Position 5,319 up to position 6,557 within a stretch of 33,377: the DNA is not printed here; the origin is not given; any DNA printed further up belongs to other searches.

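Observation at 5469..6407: Receiver domain fused directly to a NuoE/HydC [2Fe-2S] subunit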

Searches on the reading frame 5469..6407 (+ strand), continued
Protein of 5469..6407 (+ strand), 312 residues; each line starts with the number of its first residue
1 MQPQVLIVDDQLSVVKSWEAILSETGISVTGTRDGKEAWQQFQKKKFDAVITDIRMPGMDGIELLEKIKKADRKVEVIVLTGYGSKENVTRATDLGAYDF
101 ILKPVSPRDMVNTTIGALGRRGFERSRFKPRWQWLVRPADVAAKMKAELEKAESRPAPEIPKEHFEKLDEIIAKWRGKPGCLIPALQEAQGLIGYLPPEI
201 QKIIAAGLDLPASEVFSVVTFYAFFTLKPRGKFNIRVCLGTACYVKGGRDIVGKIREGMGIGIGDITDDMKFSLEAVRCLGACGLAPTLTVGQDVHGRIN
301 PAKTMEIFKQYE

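Call 62: find_encoding_contigs(protein=P0002, flank=10000, max_places=2)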
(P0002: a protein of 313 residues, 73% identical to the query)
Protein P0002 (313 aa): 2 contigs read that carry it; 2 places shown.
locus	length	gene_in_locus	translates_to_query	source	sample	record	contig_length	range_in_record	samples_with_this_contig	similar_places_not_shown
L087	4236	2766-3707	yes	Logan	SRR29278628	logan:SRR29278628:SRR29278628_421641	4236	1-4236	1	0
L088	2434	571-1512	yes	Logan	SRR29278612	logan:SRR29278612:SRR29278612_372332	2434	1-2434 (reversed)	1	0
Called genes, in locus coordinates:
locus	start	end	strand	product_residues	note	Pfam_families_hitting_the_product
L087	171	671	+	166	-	PF10698:DUF2505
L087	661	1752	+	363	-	-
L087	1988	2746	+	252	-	PF00072:Response_reg, PF01597:GCV_H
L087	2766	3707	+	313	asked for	PF00072:Response_reg, PF01257:2Fe-2S_thioredx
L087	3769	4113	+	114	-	PF07085:DRTGG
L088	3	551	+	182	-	?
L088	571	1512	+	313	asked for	PF00072:Response_reg, PF01257:2Fe-2S_thioredx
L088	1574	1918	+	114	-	PF07085:DRTGG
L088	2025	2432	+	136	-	?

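Call 67: search_protein_representatives(protein=window:5469-6404:+)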
Query: 312 residues. Proteins with E-value up to 0.001 (for the whole library): 562711; up to 1e-10: 57949; up to 1e-30: 285. The best 150 are listed.
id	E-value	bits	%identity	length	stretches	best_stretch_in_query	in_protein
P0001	3.8e-193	656.7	92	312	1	1-312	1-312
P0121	1.8e-82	293.2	36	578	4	156-307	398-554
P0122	8.0e-66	238.5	45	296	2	149-308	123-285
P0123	9.5e-60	218.6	61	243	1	149-312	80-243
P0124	3.5e-58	213.4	41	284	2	167-312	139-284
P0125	5.3e-58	212.8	32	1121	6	3-110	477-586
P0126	1.4e-51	191.7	39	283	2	145-312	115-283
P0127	8.0e-51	189.3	36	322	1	3-307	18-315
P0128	3.7e-48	180.5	39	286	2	166-303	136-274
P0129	5.2e-48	180.0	42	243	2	160-309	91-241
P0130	4.0e-47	177.1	52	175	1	165-311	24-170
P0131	4.4e-47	177.0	49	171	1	152-311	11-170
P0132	6.1e-47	176.5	37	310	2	154-311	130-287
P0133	1.3e-46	175.4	29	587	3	4-116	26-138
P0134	1.5e-46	175.2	50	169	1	154-312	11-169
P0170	1.1e-39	152.7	31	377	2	122-309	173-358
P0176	4.1e-39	150.8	33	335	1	4-305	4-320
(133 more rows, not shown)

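Call 69: find_encoding_contigs(protein=P0127, flank=8000, max_places=1)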
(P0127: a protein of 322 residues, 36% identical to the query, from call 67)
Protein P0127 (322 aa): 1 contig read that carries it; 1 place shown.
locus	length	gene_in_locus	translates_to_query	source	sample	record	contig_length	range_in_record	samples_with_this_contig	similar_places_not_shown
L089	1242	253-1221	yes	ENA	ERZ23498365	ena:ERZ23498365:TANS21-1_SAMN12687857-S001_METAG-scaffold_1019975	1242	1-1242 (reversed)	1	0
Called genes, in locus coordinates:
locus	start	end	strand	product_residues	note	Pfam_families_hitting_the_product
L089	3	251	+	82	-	?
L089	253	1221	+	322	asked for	PF00072:Response_reg, PF01257:2Fe-2S_thioredx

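Call 70: find_encoding_contigs(protein=P0176, flank=8000, max_places=1)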
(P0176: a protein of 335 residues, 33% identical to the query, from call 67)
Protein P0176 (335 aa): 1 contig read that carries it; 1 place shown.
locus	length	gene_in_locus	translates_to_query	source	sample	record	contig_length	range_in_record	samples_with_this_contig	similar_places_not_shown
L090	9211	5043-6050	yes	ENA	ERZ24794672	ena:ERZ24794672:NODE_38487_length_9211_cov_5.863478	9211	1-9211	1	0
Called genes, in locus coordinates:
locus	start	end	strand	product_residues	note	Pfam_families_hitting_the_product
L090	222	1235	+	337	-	PF13353:Fer4_12 (weak), PF04055:Radical_SAM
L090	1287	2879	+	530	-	-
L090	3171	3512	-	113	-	-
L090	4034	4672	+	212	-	PF00571:CBS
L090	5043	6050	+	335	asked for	PF00072:Response_reg, PF01257:2Fe-2S_thioredx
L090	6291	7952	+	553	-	PF13510:Fer2_4, PF10588:NADH-G_4Fe-4S_3 (weak), PF00037:Fer4 (faint), PF22117:Fer4_Nqo3, PF12838:Fer4_7, PF14697:Fer4_21 (weak), PF00384:Molybdopterin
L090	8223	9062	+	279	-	PF10418:DHODB_Fe-S_bind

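Call 71: find_encoding_contigs(protein=P0122, flank=9000, max_places=1)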
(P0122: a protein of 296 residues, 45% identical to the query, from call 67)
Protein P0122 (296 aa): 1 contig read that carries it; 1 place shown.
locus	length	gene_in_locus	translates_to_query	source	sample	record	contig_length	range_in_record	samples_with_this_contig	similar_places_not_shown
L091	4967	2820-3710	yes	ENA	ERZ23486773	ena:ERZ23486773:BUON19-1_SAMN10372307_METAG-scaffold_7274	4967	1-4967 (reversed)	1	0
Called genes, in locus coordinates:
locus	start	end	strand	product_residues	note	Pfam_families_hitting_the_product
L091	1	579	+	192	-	?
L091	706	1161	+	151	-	PF13581:HATPase_c_2, PF02518:HATPase_c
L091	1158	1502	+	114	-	-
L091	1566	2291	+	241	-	PF02811:PHP, PF13263:PHP_C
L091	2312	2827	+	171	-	PF02518:HATPase_c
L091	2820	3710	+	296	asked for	PF00072:Response_reg, PF01257:2Fe-2S_thioredx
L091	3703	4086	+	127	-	-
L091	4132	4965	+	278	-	?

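Call 72: find_encoding_contigs(protein=P0170, flank=9000, max_places=1)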
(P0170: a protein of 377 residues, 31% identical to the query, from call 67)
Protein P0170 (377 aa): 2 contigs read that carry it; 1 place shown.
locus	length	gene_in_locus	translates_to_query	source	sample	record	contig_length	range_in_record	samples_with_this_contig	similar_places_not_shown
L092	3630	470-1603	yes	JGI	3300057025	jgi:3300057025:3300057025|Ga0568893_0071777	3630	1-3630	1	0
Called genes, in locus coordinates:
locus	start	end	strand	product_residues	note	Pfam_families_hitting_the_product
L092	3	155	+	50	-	?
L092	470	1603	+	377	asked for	PF00072:Response_reg, PF01257:2Fe-2S_thioredx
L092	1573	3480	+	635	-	PF01512:Complex1_51K, PF10531:SLBB (weak), PF10589:NADH_4Fe-4S, PF00037:Fer4 (weak), PF12838:Fer4_7 (weak), PF13187:Fer4_9, PF13237:Fer4_10, PF14697:Fer4_21, +3 more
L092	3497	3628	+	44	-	?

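Call 88: search_protein_families(library=pfam, proteins=[L090:8223-9059:+, L091:1158-1499:+], max_evalue=0.001)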
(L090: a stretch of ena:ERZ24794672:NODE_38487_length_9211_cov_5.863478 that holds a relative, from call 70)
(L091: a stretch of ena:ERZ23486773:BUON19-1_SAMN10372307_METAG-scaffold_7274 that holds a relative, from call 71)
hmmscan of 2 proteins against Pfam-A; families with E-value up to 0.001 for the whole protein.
L090:8223-9059:+ (279 aa): 1 family
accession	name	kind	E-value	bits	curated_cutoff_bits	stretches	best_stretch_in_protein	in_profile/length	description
PF10418.14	DHODB_Fe-S_bind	-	8.2e-14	51.5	23.9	1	211-248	1-41/41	Iron-sulfur cluster binding domain of dihydroorotate dehydrogenase B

L091:1158-1499:+ (114 aa): 1 family
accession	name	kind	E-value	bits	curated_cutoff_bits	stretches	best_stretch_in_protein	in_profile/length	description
PF07085.17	DRTGG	-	5.1e-05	23.5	25.2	1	6-105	2-103/105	DRTGG domain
